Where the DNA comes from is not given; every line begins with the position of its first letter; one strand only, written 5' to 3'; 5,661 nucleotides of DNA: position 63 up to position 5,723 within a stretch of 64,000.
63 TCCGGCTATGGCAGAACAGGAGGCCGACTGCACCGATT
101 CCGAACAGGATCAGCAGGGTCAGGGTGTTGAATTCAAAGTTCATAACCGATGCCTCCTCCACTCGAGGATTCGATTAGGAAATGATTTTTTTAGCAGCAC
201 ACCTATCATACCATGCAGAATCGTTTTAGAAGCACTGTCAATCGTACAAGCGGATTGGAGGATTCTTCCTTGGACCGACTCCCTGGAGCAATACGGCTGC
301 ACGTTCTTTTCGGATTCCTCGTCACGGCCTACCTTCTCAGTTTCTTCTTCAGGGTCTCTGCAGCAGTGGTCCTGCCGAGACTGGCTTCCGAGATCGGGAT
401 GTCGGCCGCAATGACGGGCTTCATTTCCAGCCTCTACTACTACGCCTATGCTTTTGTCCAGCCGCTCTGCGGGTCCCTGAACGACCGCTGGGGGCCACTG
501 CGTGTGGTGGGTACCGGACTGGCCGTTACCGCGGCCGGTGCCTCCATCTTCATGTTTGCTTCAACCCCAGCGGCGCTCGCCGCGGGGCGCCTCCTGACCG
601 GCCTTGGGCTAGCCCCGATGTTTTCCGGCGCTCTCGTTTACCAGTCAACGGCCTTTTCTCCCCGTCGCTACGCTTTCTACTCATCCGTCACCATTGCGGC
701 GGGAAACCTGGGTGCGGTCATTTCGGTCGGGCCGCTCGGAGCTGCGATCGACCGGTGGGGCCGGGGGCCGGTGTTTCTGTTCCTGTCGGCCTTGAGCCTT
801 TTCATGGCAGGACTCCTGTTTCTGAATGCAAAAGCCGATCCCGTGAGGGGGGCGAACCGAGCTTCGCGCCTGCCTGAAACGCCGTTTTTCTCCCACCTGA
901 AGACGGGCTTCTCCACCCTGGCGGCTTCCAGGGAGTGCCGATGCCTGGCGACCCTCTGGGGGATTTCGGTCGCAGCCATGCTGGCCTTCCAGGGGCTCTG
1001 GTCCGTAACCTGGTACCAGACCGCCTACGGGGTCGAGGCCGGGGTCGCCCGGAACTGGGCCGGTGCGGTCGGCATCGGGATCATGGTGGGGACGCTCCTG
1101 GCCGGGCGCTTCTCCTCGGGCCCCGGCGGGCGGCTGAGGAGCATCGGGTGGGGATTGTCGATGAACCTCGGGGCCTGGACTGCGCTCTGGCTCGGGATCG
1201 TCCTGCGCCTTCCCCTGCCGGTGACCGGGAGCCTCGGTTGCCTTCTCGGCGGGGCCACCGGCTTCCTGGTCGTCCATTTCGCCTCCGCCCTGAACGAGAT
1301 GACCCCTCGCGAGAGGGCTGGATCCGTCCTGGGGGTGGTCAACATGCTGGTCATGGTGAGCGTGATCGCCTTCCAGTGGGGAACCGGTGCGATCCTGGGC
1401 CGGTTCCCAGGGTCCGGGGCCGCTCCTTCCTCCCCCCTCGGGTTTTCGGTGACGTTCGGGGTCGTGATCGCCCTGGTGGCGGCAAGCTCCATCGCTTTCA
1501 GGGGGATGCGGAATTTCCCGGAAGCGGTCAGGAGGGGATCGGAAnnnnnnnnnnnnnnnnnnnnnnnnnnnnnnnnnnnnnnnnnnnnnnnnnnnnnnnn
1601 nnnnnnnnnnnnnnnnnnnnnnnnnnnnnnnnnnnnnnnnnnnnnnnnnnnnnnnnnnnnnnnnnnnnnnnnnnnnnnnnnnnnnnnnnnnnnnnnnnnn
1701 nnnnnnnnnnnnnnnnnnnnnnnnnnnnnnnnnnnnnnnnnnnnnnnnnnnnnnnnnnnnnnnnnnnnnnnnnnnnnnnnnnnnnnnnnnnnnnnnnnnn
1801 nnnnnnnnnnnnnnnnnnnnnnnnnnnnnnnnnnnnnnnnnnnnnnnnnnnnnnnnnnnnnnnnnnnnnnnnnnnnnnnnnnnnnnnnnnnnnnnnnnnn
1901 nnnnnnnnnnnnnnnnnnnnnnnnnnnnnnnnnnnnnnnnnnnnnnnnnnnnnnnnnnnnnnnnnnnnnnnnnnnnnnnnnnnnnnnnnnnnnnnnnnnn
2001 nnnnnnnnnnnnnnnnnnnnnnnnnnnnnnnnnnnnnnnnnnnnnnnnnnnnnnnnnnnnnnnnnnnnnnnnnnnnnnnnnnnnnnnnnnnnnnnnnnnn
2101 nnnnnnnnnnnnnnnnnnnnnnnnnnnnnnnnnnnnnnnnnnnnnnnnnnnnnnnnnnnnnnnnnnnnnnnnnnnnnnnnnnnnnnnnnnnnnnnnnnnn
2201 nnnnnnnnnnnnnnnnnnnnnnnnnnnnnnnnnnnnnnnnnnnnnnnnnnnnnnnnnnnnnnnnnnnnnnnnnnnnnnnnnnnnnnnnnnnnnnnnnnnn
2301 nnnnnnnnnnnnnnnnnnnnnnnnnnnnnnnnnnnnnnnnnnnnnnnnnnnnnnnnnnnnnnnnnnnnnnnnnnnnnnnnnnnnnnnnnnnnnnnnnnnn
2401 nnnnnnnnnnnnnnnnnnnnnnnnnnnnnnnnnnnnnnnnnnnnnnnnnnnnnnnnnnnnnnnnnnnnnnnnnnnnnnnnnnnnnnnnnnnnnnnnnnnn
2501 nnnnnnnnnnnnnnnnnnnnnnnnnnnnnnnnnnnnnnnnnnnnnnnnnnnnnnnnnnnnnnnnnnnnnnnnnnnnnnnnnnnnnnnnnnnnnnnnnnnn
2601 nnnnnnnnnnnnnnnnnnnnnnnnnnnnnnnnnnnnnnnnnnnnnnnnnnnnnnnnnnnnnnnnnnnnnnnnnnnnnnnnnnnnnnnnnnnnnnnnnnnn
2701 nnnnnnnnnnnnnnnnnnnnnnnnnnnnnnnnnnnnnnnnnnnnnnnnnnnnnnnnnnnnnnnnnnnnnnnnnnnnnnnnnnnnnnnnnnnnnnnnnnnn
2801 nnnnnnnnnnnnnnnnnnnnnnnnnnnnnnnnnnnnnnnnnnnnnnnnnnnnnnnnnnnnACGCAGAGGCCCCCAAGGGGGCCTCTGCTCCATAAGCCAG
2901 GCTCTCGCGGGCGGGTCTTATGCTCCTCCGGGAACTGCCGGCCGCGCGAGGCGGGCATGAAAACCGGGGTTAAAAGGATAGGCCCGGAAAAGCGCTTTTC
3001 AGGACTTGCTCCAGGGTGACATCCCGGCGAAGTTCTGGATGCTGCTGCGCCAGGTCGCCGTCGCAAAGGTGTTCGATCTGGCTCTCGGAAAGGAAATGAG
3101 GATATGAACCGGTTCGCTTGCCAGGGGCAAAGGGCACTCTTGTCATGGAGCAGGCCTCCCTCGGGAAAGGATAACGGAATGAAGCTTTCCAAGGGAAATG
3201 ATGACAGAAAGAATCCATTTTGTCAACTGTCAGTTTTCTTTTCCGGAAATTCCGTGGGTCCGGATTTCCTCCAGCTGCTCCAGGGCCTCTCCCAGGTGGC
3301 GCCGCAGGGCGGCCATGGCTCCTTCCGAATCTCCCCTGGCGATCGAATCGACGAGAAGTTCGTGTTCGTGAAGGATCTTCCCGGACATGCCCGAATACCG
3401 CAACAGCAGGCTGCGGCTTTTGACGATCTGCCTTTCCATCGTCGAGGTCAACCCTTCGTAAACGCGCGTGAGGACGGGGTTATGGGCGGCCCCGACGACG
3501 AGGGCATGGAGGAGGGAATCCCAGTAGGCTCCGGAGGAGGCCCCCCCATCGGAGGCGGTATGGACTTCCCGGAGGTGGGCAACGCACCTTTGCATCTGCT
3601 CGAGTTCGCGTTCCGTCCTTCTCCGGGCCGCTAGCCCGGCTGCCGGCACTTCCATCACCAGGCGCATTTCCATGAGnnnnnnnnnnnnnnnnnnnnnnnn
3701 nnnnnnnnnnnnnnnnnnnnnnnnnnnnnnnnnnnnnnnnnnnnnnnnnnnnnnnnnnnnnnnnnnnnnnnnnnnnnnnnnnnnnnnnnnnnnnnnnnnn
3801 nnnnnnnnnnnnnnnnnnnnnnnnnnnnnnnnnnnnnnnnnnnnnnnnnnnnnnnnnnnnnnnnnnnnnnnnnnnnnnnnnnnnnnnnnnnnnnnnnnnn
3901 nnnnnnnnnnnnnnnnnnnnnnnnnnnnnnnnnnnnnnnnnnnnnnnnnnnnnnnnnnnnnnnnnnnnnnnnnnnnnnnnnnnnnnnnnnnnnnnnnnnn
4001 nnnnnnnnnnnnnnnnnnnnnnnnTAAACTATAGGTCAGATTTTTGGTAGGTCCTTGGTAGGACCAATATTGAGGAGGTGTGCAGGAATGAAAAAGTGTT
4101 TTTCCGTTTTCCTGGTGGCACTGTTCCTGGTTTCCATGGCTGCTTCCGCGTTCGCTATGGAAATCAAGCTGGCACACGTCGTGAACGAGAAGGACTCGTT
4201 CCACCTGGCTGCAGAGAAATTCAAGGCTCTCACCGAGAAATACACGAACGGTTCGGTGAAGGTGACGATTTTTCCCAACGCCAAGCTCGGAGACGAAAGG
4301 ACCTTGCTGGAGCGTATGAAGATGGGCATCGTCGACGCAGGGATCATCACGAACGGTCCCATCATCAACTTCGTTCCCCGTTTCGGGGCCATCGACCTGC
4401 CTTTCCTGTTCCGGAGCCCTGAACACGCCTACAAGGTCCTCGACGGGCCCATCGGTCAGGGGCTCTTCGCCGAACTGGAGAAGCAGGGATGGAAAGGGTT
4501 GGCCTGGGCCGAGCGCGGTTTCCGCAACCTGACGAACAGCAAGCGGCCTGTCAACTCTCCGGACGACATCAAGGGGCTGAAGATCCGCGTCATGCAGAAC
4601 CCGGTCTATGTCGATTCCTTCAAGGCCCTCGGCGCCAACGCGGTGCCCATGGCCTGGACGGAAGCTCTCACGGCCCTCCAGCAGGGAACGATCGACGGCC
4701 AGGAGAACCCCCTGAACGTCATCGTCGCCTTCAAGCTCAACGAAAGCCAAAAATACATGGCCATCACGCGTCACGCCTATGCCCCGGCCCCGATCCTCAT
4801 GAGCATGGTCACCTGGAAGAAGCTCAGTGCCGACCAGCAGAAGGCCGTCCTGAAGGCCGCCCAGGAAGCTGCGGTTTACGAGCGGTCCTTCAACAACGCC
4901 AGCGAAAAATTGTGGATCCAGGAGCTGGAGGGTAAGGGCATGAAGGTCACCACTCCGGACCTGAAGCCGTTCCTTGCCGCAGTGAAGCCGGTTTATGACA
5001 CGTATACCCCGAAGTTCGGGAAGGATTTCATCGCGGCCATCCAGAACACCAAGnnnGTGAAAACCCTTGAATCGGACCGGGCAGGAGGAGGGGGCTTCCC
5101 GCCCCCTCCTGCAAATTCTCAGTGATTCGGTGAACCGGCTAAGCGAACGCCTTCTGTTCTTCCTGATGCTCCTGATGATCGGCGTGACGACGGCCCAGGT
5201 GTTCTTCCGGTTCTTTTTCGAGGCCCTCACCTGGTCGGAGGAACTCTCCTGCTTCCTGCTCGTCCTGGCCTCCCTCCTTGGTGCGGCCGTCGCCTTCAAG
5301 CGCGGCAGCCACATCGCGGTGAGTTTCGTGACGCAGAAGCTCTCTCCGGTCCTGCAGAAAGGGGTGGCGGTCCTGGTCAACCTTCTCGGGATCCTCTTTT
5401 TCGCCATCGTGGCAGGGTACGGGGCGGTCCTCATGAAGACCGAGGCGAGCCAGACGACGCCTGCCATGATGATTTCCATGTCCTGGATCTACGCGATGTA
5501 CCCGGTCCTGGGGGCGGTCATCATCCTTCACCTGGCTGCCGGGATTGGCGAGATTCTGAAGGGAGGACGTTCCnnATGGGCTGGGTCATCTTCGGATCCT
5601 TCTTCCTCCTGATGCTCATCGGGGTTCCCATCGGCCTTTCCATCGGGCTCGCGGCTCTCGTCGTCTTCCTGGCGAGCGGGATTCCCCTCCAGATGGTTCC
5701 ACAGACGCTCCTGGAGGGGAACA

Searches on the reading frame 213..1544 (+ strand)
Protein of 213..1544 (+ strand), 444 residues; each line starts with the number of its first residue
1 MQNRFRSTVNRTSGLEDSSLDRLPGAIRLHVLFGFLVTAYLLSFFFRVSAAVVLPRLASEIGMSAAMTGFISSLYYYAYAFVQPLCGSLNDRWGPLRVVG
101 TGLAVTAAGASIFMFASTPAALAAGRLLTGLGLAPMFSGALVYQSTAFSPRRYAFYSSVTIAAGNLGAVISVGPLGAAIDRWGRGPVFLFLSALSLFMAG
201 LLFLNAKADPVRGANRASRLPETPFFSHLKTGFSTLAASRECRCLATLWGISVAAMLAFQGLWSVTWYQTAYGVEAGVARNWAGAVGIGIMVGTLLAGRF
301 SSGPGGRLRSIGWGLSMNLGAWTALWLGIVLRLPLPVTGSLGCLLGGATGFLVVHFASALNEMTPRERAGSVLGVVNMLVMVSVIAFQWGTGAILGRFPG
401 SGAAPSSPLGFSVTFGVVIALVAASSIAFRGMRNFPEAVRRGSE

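Call 45: search_protein_families(library=pfam, proteins=[window:213-1544:+], max_evalue=0.00001)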
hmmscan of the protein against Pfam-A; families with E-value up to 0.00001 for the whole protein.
window:213-1544:+ (444 aa): 1 family
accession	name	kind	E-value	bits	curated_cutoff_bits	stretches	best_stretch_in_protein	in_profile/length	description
PF07690.21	MFS_1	-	6.3e-32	111.3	33.4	1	37-385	2-344/347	Major Facilitator Superfamily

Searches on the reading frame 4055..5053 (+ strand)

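Call 45: search_protein_families(library=pfam, proteins=[window:4055-5053:+], max_evalue=0.00001)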
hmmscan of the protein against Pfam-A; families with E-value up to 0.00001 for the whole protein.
window:4055-5053:+ (333 aa): 1 family
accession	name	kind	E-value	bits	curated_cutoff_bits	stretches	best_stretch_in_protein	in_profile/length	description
PF03480.18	DctP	-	1.8e-94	316.7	23.4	1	39-317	1-283/286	Bacterial extracellular solute-binding protein, family 7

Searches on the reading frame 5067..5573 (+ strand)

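Call 45: search_protein_families(library=pfam, proteins=[window:5067-5573:+], max_evalue=0.00001)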
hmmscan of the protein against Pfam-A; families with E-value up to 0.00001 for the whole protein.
window:5067-5573:+ (169 aa): 1 family
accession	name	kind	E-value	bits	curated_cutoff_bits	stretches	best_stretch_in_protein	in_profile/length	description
PF04290.18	DctQ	-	7e-28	97.6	28.3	1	37-161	1-127/132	Tripartite ATP-independent periplasmic transporters, DctQ component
